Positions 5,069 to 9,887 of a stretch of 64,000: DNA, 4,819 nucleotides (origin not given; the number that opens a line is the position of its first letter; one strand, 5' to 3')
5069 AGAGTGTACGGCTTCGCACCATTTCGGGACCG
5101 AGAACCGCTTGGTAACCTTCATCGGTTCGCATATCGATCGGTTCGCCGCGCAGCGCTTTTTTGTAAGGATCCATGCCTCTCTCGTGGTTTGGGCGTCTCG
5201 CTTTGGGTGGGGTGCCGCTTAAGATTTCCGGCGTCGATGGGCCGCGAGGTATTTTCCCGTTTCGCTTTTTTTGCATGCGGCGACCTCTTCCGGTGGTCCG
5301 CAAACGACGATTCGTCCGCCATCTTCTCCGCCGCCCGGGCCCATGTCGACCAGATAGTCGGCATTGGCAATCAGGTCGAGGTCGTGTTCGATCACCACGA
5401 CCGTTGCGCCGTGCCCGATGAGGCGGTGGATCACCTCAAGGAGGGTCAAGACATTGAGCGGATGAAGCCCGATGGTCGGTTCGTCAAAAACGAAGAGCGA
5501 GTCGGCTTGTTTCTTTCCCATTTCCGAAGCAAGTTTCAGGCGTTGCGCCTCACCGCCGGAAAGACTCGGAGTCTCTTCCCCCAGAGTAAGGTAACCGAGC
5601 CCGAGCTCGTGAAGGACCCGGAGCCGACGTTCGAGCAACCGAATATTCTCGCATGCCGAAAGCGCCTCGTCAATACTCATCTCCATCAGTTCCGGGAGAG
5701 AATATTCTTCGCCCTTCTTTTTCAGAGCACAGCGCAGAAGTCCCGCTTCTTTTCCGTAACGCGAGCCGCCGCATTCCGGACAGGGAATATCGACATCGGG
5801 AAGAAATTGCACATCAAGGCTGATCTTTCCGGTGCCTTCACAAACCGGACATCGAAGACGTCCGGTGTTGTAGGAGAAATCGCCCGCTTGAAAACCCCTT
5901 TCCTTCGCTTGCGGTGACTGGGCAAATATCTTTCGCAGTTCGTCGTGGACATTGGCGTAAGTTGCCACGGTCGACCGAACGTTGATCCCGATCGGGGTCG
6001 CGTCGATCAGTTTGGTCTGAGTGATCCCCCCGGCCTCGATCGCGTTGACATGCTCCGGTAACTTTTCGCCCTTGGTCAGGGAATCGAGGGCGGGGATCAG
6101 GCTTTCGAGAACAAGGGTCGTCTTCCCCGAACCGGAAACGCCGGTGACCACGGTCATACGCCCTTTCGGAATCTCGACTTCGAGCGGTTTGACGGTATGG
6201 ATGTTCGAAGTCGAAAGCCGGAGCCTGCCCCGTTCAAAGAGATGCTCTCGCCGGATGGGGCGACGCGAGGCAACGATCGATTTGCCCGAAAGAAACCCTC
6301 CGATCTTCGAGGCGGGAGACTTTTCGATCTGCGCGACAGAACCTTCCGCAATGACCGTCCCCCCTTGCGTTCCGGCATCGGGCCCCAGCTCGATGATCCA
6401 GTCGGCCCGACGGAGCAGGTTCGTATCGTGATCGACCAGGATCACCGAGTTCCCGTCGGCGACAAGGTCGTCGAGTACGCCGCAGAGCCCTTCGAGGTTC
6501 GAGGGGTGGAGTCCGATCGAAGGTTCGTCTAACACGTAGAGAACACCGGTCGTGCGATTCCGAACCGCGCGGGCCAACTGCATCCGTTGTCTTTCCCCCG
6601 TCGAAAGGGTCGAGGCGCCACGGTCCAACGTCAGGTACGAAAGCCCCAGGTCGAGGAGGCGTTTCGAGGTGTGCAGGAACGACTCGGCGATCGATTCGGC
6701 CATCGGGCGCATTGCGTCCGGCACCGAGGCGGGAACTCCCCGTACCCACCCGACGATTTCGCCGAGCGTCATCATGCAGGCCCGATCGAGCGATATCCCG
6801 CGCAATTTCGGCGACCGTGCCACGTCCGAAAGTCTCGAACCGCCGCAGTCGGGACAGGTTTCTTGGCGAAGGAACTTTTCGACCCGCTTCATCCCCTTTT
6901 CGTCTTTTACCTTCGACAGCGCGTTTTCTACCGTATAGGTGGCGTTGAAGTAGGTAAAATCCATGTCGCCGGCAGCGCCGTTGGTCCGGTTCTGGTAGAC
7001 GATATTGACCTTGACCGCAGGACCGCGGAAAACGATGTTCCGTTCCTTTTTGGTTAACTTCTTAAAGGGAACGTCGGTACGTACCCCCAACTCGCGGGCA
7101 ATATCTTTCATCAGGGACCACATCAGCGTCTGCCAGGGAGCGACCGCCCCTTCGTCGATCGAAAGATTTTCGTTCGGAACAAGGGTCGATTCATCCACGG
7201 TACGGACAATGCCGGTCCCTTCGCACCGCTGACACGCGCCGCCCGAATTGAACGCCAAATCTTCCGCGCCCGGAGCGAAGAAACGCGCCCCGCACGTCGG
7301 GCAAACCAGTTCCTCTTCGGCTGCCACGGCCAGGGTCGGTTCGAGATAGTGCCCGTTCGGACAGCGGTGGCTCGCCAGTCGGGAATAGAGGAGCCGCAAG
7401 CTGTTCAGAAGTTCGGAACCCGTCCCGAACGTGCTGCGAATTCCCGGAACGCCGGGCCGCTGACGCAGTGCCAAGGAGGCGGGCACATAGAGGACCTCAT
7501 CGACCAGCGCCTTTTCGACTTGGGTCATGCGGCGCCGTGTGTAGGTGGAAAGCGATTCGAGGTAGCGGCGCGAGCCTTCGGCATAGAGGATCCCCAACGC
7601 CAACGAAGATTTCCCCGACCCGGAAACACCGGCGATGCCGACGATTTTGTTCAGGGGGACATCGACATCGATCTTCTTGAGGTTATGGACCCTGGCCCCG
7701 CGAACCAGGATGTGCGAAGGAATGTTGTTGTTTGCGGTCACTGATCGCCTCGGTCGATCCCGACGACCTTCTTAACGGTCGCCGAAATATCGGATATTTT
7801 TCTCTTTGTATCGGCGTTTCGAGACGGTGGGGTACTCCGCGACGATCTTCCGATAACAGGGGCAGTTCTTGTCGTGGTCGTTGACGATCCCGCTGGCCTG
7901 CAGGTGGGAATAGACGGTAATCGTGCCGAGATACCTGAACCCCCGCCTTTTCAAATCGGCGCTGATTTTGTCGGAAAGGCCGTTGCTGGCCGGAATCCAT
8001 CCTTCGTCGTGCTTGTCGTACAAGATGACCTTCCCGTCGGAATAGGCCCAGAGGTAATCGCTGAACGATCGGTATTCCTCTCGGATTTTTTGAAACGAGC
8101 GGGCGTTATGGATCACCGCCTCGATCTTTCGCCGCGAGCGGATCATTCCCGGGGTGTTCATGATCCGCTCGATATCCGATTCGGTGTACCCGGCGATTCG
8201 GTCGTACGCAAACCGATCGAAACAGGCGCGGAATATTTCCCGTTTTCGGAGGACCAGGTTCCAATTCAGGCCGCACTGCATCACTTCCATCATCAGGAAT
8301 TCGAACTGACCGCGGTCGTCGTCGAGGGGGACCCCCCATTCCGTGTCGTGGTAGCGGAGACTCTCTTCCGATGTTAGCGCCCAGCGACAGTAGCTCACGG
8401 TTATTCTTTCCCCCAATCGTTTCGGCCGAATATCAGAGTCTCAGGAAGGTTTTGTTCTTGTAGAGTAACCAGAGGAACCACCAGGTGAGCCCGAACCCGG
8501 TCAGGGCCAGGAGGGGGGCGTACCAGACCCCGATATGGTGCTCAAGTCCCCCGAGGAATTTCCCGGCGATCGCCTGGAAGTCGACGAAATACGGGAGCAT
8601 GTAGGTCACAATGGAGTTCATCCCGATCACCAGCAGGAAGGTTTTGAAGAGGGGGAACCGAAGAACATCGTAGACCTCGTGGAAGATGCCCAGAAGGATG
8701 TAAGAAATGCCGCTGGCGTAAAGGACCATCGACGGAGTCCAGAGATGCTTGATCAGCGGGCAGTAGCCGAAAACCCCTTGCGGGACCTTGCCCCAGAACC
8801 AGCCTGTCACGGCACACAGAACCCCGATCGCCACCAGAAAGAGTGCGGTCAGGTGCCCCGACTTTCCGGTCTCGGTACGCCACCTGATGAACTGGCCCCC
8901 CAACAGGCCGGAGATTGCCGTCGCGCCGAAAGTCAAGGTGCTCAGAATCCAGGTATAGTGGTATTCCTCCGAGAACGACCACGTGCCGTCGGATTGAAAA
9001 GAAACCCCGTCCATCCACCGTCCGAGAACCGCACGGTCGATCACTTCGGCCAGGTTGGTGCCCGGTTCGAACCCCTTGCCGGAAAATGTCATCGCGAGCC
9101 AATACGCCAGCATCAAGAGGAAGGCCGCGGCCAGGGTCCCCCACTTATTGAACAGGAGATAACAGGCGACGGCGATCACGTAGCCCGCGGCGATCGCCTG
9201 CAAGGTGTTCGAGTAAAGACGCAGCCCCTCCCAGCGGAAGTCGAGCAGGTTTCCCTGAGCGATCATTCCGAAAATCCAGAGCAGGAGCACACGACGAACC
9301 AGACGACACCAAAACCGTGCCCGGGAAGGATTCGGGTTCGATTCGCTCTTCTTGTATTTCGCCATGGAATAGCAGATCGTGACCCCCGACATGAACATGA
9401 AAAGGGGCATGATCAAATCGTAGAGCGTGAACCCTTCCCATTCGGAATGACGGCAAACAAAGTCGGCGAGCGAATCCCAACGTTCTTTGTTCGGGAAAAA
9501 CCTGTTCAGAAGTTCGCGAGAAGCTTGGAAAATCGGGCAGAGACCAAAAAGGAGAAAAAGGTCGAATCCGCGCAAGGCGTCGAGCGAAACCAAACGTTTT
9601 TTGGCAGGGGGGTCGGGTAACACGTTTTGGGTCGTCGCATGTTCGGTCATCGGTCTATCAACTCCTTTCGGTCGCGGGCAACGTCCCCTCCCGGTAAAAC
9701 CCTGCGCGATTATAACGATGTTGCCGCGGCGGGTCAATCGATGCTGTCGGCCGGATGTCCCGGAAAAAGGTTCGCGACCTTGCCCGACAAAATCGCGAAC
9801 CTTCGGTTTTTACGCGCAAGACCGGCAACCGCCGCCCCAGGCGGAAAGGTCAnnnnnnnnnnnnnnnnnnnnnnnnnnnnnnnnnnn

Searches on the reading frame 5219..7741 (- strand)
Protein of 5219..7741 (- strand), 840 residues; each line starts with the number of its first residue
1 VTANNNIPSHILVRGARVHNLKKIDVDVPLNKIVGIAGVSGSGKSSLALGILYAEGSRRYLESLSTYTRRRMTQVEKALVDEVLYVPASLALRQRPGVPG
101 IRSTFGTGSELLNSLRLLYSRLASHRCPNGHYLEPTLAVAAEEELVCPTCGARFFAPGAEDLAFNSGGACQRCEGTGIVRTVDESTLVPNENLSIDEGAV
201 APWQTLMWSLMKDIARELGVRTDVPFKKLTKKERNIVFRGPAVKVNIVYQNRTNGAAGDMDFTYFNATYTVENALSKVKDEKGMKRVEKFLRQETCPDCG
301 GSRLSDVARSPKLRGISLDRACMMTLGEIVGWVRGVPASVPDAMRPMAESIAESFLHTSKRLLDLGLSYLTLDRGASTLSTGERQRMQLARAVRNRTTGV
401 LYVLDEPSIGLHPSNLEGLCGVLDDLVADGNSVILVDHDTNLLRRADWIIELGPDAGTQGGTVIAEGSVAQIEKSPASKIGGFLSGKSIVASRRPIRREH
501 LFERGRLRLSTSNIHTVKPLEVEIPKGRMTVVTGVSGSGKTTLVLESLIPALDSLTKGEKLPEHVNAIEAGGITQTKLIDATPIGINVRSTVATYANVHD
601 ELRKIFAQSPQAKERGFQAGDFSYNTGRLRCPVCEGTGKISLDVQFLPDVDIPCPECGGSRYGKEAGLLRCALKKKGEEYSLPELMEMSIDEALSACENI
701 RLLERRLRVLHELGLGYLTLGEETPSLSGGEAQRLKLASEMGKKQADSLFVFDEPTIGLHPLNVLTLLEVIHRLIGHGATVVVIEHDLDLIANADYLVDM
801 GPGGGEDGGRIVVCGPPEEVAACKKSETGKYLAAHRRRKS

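Call 30: search_protein_families(library=pfam, proteins=[window:5219-7741:-], max_evalue=0.001)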
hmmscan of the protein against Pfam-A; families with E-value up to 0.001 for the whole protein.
window:5219-7741:- (840 aa): 12 families
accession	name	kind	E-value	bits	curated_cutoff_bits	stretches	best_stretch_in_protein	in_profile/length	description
PF00005.33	ABC_tran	-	8.4e-20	72.2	25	0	368-407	98-135/137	ABC transporter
PF17755.6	UvrA_DNA-bind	-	8.9e-15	55.4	23.2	1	183-264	1-85/110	UvrA DNA-binding domain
PF02463.25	SMC_N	-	4.9e-09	36.4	40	0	20-58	12-51/220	RecF/RecN/SMC N terminal domain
PF13304.12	AAA_21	-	1.5e-07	32.2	27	0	390-443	250-303/304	AAA domain, putative AbiEii toxin, Type IV TA system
PF13555.12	AAA_29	-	6.6e-07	29.4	27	0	509-544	4-39/61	P-loop containing region of AAA domain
PF20703.3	nSTAND1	-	6.9e-07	29.7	27.1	0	524-579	30-85/379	Novel STAND NTPase 1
PF13191.12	AAA_16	-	2.7e-05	25.2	32.6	0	524-547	21-44/167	AAA ATPase domain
PF13476.12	AAA_23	-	2.8e-05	25.3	27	0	508-544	1-36/201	AAA domain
PF15777.11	Anti-TRAP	-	5.8e-05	23.5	32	0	630-660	12-39/59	Tryptophan RNA-binding attenuator protein inhibitory protein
PF06745.19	ATPase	-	0.00012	22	26.6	0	524-549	16-41/231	KaiC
PF00684.25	DnaJ_CXXCXGXG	-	0.00025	21.7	32.7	0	629-661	16-51/65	DnaJ central domain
PF03193.22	RsgA_GTPase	-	0.00052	20.3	30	0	510-553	90-131/174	RsgA GTPase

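Call 75: search_protein_families(library=padloc, proteins=[window:5219-7738:-], max_evalue=1)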
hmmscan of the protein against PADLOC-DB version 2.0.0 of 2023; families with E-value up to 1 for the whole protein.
window:5219-7738:- (839 aa): 53 families (the best 25 are shown)
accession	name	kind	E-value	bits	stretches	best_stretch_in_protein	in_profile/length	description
PDLC04135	mad3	-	9.9e-69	230.6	3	507-834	4-371/374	mads_3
PDLC04140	mad8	-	1.3e-25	88.6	3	514-791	15-238/314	mads_8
PDLC04175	HEC-01A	-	3e-10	37.7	2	725-782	248-304/363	-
PDLC02914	ATPase-Toprim_I-B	-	1e-09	36.1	2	378-443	185-249/443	-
PDLC04242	PDC-M01A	-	3.5e-09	33.4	2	376-444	402-472/566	-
PDLC04033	PD-T4-4_A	-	5.5e-09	33.7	2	744-786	324-366/460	-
PDLC04710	PDC-M56A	-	2e-08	31.7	2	737-787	232-282/382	-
PDLC02980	AriA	-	8.3e-08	30.5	2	745-786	257-299/304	-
PDLC02335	AbiLi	-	1.3e-07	29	1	29-443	75-242/326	AbiLi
PDLC04664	PDC-M47A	-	3.9e-07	27.4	2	744-790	320-366/461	-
PDLC00289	PtuA1|PtuA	-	7.9e-07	26.5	1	725-786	227-288/404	AAA ATPase domain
PDLC04032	PD-T4-4_A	-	8e-07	26.3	2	745-786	346-387/474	-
PDLC04244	PDC-M01A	-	2.2e-06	24.8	2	721-774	321-375/482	-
PDLC04214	HEC-02A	-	2.4e-06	25.1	2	745-786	237-278/338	-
PDLC02981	AriAB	-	7.6e-06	22.9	2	387-445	320-380/694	-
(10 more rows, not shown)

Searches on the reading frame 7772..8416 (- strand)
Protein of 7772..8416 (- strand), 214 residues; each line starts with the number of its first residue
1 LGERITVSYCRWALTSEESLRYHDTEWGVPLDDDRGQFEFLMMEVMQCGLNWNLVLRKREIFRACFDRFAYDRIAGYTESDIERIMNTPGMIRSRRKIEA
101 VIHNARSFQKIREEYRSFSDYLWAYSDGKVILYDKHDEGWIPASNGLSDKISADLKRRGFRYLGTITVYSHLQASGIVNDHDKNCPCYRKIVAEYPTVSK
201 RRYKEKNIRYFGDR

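Call 30: search_protein_families(library=pfam, proteins=[window:7772-8416:-], max_evalue=0.001)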
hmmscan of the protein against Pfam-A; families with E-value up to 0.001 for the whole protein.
window:7772-8416:- (214 aa): 1 family
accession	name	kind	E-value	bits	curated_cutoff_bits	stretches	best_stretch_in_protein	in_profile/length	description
PF03352.18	Adenine_glyco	-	1.1e-65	221.2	25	1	12-187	1-176/177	Methyladenine glycosylase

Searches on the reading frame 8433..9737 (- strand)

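Call 30: search_protein_families(library=pfam, proteins=[window:8433-9737:-], max_evalue=0.001)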
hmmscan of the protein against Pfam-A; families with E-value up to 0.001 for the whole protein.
window:8433-9737:- (434 aa): 0 families

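Call 45: search_protein_families(library=ncbifam, proteins=[window:8433-9737:-], max_evalue=0.001)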
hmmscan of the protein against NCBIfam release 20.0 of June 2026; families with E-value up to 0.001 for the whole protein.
window:8433-9737:- (434 aa): 1 family
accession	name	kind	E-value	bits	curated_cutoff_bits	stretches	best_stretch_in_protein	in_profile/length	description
NF046061.1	NagX_SO_3504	equivalog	8.3e-48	163.3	480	1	46-433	1-368/369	transmembrane glucosamine N-acetyltransferase NagX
